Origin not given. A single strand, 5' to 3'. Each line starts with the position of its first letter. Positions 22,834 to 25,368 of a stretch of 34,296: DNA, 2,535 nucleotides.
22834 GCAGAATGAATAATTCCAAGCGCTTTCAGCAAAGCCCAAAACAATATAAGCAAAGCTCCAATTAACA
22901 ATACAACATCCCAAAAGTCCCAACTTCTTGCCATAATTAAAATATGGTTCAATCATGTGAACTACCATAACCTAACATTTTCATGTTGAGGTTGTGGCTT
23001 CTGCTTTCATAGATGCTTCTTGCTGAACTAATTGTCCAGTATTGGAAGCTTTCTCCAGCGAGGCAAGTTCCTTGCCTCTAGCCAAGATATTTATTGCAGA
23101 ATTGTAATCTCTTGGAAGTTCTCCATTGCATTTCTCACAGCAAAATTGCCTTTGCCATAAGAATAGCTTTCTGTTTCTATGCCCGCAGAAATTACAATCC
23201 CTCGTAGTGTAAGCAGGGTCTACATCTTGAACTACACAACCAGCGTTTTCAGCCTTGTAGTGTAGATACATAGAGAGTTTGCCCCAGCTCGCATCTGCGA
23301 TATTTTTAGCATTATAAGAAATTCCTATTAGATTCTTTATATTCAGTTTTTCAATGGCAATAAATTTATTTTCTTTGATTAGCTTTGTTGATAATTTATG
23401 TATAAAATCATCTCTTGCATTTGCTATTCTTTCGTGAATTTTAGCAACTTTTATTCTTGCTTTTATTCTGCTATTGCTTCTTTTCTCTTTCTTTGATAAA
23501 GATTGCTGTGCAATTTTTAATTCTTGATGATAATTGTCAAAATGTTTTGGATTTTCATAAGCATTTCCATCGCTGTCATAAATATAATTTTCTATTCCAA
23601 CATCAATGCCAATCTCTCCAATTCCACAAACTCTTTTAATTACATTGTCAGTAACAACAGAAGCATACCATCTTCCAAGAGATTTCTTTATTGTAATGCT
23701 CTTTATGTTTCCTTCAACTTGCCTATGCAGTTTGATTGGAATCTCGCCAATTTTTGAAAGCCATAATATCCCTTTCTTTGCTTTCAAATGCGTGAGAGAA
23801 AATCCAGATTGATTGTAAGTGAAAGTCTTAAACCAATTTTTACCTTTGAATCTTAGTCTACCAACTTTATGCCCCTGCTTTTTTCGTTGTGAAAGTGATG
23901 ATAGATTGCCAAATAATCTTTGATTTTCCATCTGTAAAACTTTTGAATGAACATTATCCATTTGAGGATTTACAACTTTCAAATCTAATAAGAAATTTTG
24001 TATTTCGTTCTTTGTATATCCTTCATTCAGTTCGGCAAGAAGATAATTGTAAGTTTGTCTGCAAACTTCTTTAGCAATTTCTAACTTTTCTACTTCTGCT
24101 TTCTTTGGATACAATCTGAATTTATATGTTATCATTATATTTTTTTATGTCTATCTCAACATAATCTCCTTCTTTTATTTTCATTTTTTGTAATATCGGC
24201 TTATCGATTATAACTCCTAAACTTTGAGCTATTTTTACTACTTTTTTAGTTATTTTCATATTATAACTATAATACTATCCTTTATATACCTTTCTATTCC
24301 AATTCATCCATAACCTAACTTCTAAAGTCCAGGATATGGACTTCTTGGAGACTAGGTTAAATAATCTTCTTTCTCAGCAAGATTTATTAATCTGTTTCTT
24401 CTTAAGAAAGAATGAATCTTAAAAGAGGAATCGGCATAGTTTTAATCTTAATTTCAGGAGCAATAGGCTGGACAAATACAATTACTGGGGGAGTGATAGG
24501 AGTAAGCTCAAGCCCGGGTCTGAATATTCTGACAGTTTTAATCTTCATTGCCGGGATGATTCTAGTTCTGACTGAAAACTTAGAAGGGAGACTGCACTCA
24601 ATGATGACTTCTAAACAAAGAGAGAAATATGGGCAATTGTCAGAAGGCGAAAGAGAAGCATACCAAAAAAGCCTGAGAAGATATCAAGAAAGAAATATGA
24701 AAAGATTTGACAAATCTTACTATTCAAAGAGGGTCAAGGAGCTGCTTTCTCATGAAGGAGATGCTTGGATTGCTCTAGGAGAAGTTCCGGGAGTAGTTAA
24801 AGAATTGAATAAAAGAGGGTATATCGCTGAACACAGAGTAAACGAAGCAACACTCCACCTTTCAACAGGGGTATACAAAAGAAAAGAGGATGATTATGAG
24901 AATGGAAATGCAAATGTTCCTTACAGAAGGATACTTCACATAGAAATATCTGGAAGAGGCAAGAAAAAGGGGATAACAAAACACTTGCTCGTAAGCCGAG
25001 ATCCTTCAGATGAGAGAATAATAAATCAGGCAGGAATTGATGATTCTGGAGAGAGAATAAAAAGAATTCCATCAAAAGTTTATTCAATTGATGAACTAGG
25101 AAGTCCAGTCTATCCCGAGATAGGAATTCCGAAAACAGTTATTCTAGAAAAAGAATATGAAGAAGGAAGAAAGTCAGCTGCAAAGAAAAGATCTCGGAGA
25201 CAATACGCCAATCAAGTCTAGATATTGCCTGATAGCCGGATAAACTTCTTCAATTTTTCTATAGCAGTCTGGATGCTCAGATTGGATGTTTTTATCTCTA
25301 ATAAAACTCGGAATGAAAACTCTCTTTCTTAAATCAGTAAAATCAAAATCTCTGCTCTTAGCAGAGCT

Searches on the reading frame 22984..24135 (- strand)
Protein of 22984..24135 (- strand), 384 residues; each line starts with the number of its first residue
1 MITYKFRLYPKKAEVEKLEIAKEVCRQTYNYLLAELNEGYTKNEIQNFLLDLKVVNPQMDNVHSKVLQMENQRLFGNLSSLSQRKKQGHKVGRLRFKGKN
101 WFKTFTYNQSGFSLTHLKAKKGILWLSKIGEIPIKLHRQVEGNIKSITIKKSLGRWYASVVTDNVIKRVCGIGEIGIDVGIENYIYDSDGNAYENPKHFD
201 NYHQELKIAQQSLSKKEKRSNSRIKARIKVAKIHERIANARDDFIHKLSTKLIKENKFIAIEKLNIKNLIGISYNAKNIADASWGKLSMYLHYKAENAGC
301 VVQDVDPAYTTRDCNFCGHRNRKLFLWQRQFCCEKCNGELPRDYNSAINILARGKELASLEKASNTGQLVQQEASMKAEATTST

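Call 3: search_protein_families(library=pfam, proteins=[window:22984-24135:-], max_evalue=0.1)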
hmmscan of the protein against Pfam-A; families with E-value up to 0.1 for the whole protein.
window:22984-24135:- (384 aa): 4 families
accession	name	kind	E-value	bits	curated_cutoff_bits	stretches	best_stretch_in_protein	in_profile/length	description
PF01385.25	OrfB_IS605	-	1.3e-22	80.6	30.5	1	175-271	19-118/120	Probable transposase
PF07282.18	Cas12f1-like_TNB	-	9.5e-19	67.8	26.3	1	284-350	1-60/60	Cas12f1-like, TNB domain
PF12323.14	HTH_OrfB_IS605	-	2.3e-07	30.6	21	1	2-43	4-45/47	Helix-turn-helix domain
PF25122.1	DUF7815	-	0.013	15.9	25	1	331-348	3-20/27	Domain of unknown function (DUF7815)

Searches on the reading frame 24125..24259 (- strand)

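Call 3: search_protein_families(library=pfam, proteins=[window:24125-24259:-], max_evalue=0.1)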
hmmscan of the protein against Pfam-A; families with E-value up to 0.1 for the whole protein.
window:24125-24259:- (45 aa): 2 families
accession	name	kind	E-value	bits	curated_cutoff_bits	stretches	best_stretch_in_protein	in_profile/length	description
PF04014.23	MazE_antitoxin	-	0.0028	18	24.7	1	7-40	1-34/48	Antidote-toxin recognition MazE, bacterial antitoxin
PF01176.25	eIF-1a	-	0.0062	16.6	30.2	1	24-44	37-57/64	Translation initiation factor 1A / IF-1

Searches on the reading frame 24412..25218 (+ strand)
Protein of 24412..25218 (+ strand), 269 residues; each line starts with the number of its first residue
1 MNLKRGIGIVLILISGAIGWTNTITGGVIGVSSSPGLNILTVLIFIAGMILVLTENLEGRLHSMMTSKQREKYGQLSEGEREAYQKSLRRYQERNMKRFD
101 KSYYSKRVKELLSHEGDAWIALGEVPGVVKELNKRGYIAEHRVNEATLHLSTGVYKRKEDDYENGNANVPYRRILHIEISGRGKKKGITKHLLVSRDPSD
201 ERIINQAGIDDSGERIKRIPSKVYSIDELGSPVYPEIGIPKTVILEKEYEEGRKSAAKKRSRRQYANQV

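Call 3: search_protein_families(library=pfam, proteins=[window:24412-25218:+], max_evalue=0.1)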
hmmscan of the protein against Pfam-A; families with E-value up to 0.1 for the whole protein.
window:24412-25218:+ (269 aa): 0 families

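Call 5: search_protein_families(library=ncbifam, proteins=[window:24412-25218:+], max_evalue=0.1)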
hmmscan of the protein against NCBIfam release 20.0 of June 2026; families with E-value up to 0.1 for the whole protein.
window:24412-25218:+ (269 aa): 0 families

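Call 6: search_protein_families(library=padloc, proteins=[window:24412-25218:+], max_evalue=0.1)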
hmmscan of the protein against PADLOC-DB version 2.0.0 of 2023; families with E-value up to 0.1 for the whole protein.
window:24412-25218:+ (269 aa): 0 families

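Call 7: search_protein_families(library=phrogs, proteins=[window:24412-25218:+], max_evalue=0.1)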
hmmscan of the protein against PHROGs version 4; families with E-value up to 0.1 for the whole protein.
window:24412-25218:+ (269 aa): 1 family
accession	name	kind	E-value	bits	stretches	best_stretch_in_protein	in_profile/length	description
phrog_435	-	lysis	0.024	14.6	1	64-140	378-449/556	endolysin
